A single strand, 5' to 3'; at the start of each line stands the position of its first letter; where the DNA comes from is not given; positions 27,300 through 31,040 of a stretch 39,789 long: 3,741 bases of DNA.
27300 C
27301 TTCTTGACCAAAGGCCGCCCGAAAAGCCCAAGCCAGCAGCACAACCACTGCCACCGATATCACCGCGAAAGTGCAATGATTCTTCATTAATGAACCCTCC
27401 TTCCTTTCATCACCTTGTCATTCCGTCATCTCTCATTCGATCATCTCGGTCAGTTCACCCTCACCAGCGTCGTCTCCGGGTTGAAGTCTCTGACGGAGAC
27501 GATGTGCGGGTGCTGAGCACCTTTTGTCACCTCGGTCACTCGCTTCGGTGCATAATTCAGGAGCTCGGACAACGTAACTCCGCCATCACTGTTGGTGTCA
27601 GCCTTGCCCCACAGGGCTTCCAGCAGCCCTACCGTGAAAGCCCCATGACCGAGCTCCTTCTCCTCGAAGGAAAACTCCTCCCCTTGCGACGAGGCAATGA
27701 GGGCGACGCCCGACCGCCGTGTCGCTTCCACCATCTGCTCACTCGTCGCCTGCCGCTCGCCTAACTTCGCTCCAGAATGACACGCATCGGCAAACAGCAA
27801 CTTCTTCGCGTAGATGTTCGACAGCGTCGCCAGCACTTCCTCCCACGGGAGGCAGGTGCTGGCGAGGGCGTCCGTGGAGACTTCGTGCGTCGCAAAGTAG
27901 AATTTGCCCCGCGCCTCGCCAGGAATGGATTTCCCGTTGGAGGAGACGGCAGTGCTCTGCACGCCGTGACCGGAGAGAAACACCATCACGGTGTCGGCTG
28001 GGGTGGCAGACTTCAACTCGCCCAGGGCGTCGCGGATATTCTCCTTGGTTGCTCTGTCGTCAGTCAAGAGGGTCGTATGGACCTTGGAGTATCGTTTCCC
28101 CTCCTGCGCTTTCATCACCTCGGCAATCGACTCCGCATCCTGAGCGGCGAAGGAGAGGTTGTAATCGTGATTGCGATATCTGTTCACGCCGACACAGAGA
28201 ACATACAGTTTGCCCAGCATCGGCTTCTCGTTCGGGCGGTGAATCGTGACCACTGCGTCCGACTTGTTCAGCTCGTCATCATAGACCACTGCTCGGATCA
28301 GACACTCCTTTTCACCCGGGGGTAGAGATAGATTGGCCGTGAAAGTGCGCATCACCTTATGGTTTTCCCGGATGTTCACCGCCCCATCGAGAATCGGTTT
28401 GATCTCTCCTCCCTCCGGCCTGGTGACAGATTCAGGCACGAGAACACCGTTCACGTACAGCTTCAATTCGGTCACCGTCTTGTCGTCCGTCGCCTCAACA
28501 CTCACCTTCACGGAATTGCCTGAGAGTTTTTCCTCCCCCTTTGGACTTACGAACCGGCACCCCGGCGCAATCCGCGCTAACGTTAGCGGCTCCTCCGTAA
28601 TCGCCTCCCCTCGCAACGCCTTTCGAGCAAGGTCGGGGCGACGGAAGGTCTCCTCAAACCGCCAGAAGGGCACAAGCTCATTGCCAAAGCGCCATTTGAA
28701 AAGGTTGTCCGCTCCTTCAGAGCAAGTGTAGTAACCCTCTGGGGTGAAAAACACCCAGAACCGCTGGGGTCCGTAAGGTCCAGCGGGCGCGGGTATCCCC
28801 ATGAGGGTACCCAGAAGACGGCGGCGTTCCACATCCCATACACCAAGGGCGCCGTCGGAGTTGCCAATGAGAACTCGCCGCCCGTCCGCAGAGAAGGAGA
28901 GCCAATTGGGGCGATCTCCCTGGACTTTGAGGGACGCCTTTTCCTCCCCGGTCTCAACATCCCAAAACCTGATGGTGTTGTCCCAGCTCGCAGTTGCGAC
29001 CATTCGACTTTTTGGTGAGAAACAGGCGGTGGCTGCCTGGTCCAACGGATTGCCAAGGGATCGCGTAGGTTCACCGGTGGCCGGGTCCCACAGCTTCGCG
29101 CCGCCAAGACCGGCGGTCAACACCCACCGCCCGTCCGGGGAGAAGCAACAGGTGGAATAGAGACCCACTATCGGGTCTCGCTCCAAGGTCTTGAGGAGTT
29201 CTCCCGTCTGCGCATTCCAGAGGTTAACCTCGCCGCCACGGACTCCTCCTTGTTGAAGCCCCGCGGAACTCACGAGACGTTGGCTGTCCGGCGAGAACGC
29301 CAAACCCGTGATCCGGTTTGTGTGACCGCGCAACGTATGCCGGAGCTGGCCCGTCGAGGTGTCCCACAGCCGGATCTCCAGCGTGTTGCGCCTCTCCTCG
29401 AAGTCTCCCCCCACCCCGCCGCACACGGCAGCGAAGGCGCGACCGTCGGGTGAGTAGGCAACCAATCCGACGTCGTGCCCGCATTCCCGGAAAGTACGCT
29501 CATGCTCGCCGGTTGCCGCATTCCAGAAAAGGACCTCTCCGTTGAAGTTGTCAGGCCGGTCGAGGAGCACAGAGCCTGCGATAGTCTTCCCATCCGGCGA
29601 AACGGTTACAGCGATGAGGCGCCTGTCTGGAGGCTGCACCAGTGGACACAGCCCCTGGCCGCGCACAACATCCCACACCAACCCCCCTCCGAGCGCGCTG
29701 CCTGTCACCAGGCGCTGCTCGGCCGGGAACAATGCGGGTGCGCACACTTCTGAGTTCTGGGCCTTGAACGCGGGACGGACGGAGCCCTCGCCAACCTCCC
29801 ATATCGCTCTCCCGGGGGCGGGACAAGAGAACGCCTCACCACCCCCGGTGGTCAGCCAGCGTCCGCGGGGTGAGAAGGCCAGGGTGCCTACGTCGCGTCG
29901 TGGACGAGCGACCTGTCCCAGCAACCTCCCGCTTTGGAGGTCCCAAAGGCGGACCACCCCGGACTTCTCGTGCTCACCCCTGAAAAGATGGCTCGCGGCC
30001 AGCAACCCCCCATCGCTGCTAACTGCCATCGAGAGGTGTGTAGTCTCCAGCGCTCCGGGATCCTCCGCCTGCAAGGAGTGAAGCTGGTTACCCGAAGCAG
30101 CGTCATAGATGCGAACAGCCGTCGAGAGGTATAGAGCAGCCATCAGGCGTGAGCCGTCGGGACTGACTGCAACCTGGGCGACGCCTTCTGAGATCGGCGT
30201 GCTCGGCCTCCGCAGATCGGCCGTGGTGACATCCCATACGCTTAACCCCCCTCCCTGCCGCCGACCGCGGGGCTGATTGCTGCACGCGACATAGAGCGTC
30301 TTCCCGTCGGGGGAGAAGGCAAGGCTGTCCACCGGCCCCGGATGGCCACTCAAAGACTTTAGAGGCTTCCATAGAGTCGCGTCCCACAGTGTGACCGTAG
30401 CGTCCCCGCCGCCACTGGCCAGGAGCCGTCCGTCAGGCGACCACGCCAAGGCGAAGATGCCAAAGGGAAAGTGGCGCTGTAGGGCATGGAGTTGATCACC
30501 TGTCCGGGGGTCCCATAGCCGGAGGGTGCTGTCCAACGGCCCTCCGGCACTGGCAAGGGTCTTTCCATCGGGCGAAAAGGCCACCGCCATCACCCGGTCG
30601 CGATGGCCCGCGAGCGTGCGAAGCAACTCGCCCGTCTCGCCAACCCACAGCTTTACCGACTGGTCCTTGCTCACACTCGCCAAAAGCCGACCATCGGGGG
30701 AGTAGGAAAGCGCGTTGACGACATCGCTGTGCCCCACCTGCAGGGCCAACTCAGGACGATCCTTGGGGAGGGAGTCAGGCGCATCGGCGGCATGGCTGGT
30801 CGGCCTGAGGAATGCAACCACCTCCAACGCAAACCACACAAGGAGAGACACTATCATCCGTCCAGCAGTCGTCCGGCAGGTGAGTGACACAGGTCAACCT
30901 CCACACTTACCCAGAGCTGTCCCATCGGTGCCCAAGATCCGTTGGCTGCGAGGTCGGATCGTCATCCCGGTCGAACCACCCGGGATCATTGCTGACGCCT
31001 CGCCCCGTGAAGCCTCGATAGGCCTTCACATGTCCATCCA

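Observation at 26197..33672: Four pseudopilin genes packed onto two signal-peptide-bearing caspase genes, one fused to 14 WD40 blades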

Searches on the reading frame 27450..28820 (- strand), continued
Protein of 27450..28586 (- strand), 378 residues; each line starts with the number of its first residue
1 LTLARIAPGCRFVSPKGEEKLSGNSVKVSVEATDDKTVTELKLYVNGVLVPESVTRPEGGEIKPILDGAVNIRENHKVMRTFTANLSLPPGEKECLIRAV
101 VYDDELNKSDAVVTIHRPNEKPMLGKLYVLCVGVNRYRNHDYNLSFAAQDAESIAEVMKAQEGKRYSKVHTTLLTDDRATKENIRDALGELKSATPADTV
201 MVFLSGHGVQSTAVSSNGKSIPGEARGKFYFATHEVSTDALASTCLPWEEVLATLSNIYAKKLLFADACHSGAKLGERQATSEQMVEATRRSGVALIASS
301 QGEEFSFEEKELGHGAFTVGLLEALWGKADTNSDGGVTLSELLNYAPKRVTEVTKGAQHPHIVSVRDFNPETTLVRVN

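Call 37: find_encoding_contigs(protein=P0018, flank=10000, max_places=4)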
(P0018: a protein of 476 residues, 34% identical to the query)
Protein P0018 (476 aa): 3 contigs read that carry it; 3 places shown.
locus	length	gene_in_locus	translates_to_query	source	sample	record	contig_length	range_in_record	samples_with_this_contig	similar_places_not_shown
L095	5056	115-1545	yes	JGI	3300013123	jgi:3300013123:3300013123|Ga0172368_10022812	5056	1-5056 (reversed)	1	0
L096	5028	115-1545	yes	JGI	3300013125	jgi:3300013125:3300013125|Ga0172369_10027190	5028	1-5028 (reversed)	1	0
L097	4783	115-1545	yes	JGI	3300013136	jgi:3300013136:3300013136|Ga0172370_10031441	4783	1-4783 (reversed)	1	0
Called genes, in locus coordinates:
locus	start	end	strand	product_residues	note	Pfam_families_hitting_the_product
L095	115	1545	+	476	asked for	PF17957:Big_7 (weak), PF00656:Peptidase_C14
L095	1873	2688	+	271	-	PF00023:Ank (faint), PF12796:Ank_2, PF13606:Ank_3 (faint), PF13637:Ank_4 (faint), PF13857:Ank_5 (faint)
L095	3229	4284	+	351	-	PF10648:Gmad2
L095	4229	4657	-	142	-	-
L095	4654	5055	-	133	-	?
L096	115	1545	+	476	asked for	PF17957:Big_7 (weak), PF00656:Peptidase_C14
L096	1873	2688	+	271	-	PF00023:Ank (faint), PF12796:Ank_2, PF13606:Ank_3 (faint), PF13637:Ank_4 (faint), PF13857:Ank_5 (faint)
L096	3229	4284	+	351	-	PF10648:Gmad2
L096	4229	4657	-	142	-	-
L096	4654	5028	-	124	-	?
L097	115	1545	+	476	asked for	PF17957:Big_7 (weak), PF00656:Peptidase_C14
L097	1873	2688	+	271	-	PF00023:Ank (faint), PF12796:Ank_2, PF13606:Ank_3 (faint), PF13637:Ank_4 (faint), PF13857:Ank_5 (faint)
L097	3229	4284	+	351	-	PF10648:Gmad2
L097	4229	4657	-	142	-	-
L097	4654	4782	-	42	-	?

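Call 38: find_encoding_contigs(protein=P0031, flank=10000, max_places=4)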
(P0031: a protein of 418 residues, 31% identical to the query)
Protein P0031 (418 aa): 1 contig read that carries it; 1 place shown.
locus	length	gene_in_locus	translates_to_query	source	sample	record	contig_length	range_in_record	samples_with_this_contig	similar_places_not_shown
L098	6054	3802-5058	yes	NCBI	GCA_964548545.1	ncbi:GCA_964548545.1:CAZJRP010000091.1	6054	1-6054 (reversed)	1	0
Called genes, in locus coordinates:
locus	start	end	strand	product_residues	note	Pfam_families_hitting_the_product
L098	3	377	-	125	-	?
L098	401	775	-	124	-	PF06397:Desulfoferrod_N, PF01880:Desulfoferrodox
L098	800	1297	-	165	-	PF02915:Rubrerythrin, PF21349:RUBY_RBDX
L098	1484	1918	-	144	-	PF01475:FUR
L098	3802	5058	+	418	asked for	PF17957:Big_7, PF00656:Peptidase_C14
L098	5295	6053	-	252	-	?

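Call 39: find_encoding_contigs(protein=P0036, flank=10000, max_places=4)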
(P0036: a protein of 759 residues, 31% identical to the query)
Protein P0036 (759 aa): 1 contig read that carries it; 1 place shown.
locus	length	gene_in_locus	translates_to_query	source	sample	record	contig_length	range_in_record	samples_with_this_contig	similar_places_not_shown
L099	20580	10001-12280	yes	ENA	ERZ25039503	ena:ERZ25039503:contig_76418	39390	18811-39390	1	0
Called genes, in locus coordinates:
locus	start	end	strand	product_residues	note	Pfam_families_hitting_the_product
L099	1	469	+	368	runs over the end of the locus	PF06996:T6SS_TssG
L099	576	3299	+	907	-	PF02861:Clp_N, PF13191:AAA_16 (weak), PF00004:AAA, PF17871:AAA_lid_9, PF00004:AAA (weak), PF07724:AAA_2, PF07728:AAA_5, PF10431:ClpB_D2-small, +2 more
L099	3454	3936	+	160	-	PF05638:T6SS_HCP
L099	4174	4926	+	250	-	PF05954:Phage_GPD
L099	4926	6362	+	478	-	PF05954:Phage_GPD, PF04717:Phage_base_V, PF20093:DUF6484 (weak), PF22178:Gp5_trimer_C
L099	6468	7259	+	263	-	PF16697:Yop-YscD_cpl, PF00498:FHA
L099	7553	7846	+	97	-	PF05488:PAAR_motif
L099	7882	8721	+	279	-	PF14326:DUF4384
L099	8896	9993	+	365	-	PF24817:WD40_WDHD1_1st, PF25173:Beta-prop_WDR3_1st (weak), PF25175:Beta-prop_WDR5, PF23381:Beta-prop_IFT122_1st (weak), PF00400:WD40 (weak), PF23414:Beta-prop_EML_2 (weak), PF23381:Beta-prop_IFT122_1st, PF00400:WD40 (weak), +18 more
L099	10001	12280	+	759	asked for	PF23381:Beta-prop_IFT122_1st (weak), PF25173:Beta-prop_WDR3_1st (weak), PF25175:Beta-prop_WDR5 (faint), PF00400:WD40, PF00656:Peptidase_C14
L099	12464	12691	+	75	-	-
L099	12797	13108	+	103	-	-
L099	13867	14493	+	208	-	-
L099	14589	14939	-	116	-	PF18480:DUF5615 (weak)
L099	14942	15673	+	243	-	-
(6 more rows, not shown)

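Call 47: search_protein_families(library=pfam, proteins=[L091:2722-3165:+, L091:3233-3601:+, L084:4383-4895:+, L084:4962-5318:+, L094:2718-4541:+], max_evalue=0.001)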
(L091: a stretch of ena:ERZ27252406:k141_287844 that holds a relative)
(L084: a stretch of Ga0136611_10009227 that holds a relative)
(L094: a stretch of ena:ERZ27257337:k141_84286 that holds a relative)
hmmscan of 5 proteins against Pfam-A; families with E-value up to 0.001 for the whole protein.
L091:2722-3165:+ (147 aa): 0 families

L091:3233-3601:+ (122 aa): 0 families

L084:4383-4895:+ (170 aa): 0 families

L084:4962-5318:+ (118 aa): 0 families

L094:2718-4541:+ (608 aa): 5 families
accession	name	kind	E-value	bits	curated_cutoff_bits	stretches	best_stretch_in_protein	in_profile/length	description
PF00211.25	Guanylate_cyc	-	1.3e-19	70.9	21.9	1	6-178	6-181/183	Adenylate and Guanylate cyclase catalytic domain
PF00931.28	NB-ARC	-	1.4e-08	34.8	23.5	1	212-400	3-201/248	NB-ARC domain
PF01637.24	ATPase_2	-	0.00019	21.8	33.2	0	207-273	1-67/225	ATPase domain predominantly from Archaea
PF13191.12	AAA_16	-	0.00021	22.3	32.6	1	206-317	1-148/167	AAA ATPase domain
PF13401.12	AAA_22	-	0.00026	21.7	27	1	227-314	6-97/130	AAA domain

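Call 55: search_protein_families(library=padloc, proteins=[L091:4845-7517:+, L091:2722-3165:+, L091:3233-3601:+], max_evalue=0.001)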
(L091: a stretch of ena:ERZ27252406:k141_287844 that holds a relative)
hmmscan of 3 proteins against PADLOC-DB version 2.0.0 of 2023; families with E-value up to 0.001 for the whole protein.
L091:4845-7517:+ (890 aa): 2 families
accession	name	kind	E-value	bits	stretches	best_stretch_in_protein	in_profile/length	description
PDLC01169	TPR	-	3.6e-08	31.1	1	718-833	111-223/252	TPR repeats containing protein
PDLC02367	PycC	-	4.3e-06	24.3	1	21-156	45-191/226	-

L091:2722-3165:+ (147 aa): 0 families

L091:3233-3601:+ (122 aa): 0 families

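Call 84: search_dna_similar(query=window:27450-28586:-, collection=plasmids, mode=protein, max_evalue=1e-10, max_rows=15)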
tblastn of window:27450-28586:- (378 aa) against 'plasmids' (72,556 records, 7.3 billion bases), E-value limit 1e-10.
Records with a match: 36; places in all: 40; records where one place covers at least 80% of the query: 3.
Best place of each record, by identity: <60% 36.
By first word of the organism name: Rhizobium 16; Sinorhizobium 2; Runella 2; Nostoc 2; Streptomyces 2; Chondrinema 1; Shinella 1; Pseudoroseomonas 1; Bosea 1; Deinococcus 1; and 7 more.
By predicted mobility (MOB-suite, as given by PLSDB): non-mobilizable 14; conjugative 13; mobilizable 9.
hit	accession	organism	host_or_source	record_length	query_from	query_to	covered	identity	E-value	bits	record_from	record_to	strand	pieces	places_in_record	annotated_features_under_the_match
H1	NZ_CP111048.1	Chondrinema litorale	Seaweed,red alga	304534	5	374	98%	28.8%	2e-28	124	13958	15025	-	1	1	caspase family protein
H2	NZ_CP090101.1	Rhizobium leguminosarum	Trifolium pratense,Cell culture,Plant ...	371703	1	376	99%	26.5%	5e-18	93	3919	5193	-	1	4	caspase family protein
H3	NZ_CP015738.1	Shinella sp. HZN7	-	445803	30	362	88%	29.0%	2e-15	85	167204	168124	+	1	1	caspase family protein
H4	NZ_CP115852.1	Pseudoroseomonas cervicalis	-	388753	82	359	74%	27.9%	2e-21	103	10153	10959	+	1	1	caspase family protein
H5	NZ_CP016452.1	Sinorhizobium sp. RAC02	Microbial isolate,Algal phycosphere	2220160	119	362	65%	31.1%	2e-21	103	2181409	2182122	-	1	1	none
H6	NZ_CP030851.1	Runella rosea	Whole organism,fresh water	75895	125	360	62%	31.3%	9e-20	99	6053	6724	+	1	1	caspase family protein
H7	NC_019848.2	Sinorhizobium meliloti GR4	-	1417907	130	360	61%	31.7%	8e-19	96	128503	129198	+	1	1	record has no annotation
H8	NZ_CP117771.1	Nostoc sp. UHCC 0926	whole organism,lichen surface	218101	150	360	56%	34.7%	3e-17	91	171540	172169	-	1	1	caspase family protein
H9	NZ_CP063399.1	Rhizobium sp. SL42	Amphicarpaea bracteata,Whole ...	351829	130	368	63%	29.9%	5e-16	87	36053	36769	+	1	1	caspase family protein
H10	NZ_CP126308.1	Bosea vestrisii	cell culture,root nodule of Vicia ...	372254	130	366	63%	29.0%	2e-16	89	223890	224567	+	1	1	DEAD/DEAH box helicase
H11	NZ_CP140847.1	Rhizobium johnstonii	Trifolium pratense,whole organism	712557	130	366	63%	28.7%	1e-15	86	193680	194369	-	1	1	caspase family protein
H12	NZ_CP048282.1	Rhizobium leguminosarum bv. viciae 248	Fava bean,whole organism,nodules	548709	130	366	63%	28.7%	1e-15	86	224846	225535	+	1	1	caspase family protein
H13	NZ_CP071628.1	Rhizobium leguminosarum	lentil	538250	130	366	63%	28.7%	1e-15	86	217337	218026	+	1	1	caspase family protein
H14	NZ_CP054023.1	Rhizobium indicum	Pisum sativum l. (pea),Pure culture,Pea ...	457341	130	366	63%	28.7%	3e-15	85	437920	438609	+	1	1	caspase family protein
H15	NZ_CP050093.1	Rhizobium leguminosarum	Trifolium pratense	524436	130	366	63%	28.7%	3e-15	85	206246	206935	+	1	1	caspase family protein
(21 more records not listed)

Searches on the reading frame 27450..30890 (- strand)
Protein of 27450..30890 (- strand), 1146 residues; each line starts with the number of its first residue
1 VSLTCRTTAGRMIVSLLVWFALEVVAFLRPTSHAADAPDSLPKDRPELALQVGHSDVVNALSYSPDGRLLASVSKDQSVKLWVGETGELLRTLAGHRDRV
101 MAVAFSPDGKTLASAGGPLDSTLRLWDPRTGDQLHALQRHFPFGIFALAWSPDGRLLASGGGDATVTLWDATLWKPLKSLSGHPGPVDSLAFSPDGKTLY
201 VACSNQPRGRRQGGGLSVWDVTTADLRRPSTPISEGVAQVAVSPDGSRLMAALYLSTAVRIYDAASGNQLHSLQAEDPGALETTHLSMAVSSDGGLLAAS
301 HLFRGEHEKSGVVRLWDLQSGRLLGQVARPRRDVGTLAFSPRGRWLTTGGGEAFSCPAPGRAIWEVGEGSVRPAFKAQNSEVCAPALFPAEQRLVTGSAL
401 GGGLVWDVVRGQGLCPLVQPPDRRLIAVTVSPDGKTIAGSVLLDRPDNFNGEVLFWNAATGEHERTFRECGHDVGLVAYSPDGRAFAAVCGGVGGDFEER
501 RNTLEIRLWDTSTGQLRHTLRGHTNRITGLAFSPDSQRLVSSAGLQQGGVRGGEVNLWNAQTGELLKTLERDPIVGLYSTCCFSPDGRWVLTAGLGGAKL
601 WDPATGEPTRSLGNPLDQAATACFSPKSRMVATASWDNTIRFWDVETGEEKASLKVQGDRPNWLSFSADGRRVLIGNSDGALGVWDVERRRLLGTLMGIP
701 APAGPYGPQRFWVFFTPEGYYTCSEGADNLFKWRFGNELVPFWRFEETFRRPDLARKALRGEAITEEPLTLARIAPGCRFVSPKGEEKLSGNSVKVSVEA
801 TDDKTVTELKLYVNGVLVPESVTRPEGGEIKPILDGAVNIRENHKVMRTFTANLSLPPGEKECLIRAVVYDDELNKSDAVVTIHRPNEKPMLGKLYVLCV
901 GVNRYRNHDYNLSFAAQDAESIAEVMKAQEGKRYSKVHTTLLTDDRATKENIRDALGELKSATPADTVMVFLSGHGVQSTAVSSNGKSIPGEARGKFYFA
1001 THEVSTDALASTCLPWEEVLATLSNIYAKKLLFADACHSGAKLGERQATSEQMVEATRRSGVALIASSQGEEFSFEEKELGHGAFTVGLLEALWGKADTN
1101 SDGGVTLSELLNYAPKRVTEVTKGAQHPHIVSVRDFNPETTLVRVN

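Call 5: search_protein_families(library=pfam, proteins=[window:27450-30890:-], max_evalue=0.01)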
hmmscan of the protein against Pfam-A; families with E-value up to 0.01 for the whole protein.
window:27450-30890:- (1146 aa): 49 families (the best 25 are shown)
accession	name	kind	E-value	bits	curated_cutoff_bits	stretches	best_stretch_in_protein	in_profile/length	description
PF25174.1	Beta-prop_THOC3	-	3.1e-78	262.9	305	5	54-139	1-87/272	THOC3 beta-propeller domain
PF00400.38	WD40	-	3.4e-70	230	27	6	87-127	1-39/39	WD domain, G-beta repeat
PF25173.1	Beta-prop_WDR3_1st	-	1.1e-67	227.8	154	4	589-698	2-111/184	WDR3 first beta-propeller domain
PF24814.1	WD40_Prp19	-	5.9e-55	186.7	320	4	52-205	46-198/281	Prp19 WD40 domain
PF25175.1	Beta-prop_WDR5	-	1.9e-54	185.4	250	4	52-204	7-155/296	WDR5 beta-propeller domain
PF24807.1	WD40_CDC20-Fz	-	1.2e-51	176.2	200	4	53-138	133-219/292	CDC20/Fizzy WD40 domain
PF25391.1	WD40_Gbeta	-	1e-40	140.2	150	4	52-198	181-326/340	G protein beta WD-40 repeat protein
PF23414.1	Beta-prop_EML_2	-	5e-40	138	90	4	146-267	2-113/266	Echinoderm microtubule-associated protein second beta-propeller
PF24817.1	WD40_WDHD1_1st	-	6.1e-39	134.4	109.9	4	505-656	109-262/291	WDHD1 first WD40 domain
PF25168.1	Beta-prop_WDR36-Utp21_2nd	-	1.7e-32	113.5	84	4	52-115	237-299/335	WDR36/Utp21 second beta-propeller domain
PF23393.2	Beta-prop_WDR90_POC16_2nd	-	2e-31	109.7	60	3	120-205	15-99/291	WDR90/POC16, second beta-propeller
PF25172.1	Beta-prop_WDR3_2nd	-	2.2e-31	109.6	140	3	53-172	173-289/293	WDR3 second beta-propeller domain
PF24805.1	EIF3I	-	1.2e-28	100.7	200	1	52-139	7-92/324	EIF3I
PF12894.13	ANAPC4_WD40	-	5.7e-26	91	22.9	1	54-105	37-88/91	Anaphase-promoting complex subunit 4 WD40 domain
PF25171.1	Beta-prop_WDR36-Utp21_1st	-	1.9e-25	90.2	80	4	553-729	130-258/266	WDR36/Utp21 first beta-propeller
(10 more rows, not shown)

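Call 6: find_encoding_contigs(protein=window:27450-30890:-, flank=10000, max_places=10)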
Protein window:27450-30890:- (1146 aa): no gene with exactly this product is on record in the collection.

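Call 54: search_protein_families(library=ncbifam, proteins=[window:27450-30890:-], max_evalue=0.001)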
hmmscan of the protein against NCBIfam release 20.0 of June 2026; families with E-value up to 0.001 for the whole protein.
window:27450-30890:- (1146 aa): 4 families
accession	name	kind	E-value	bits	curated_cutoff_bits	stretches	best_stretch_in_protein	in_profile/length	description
NF047832.1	caspase_w_EACC1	subfamily_domain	8.7e-21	74.4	140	1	897-1119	3-209/211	caspase, EACC1-associated type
TIGR03866.1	PQQ_ABC_repeats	subfamily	1.3e-08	34.3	287.3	0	630-695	55-120/310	PQQ-dependent catabolism-associated beta-propeller protein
TIGR02800.1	propeller_TolB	equivalog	6.4e-07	28.7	343.15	0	81-200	173-294/418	Tol-Pal system beta propeller repeat protein TolB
NF052340.1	hydrazine_beta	equivalog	1.3e-05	24.5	560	0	146-345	36-223/372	hydrazine synthase subunit beta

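Call 55: search_protein_families(library=padloc, proteins=[window:27450-30890:-], max_evalue=0.001)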
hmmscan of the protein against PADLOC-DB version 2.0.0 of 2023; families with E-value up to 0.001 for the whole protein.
window:27450-30890:- (1146 aa): 2 families
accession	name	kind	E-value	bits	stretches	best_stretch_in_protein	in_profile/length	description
PDLC02987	caspase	-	4.1e-18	63.8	1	894-1100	2-166/453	-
PDLC02919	HEAT-ARM_XIII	-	2.3e-12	43.2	2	96-204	86-187/1972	-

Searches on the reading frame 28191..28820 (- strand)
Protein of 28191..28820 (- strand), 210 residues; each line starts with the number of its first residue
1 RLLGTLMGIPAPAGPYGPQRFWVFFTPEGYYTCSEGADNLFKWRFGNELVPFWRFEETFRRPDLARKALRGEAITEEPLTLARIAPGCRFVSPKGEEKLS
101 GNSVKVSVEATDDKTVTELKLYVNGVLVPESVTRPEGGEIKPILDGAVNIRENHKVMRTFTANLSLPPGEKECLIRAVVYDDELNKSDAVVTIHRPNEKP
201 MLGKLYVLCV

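Call 95: search_protein_families(library=pfam, proteins=[window:28191-28820:-], max_evalue=1)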
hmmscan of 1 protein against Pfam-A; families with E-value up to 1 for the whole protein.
window:28191-28820:- (210 aa): 1 family
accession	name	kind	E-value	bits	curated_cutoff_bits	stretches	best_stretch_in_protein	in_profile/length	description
PF17957.7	Big_7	-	1.4e-07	32.5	24.1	1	86-134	1-50/70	Bacterial Ig domain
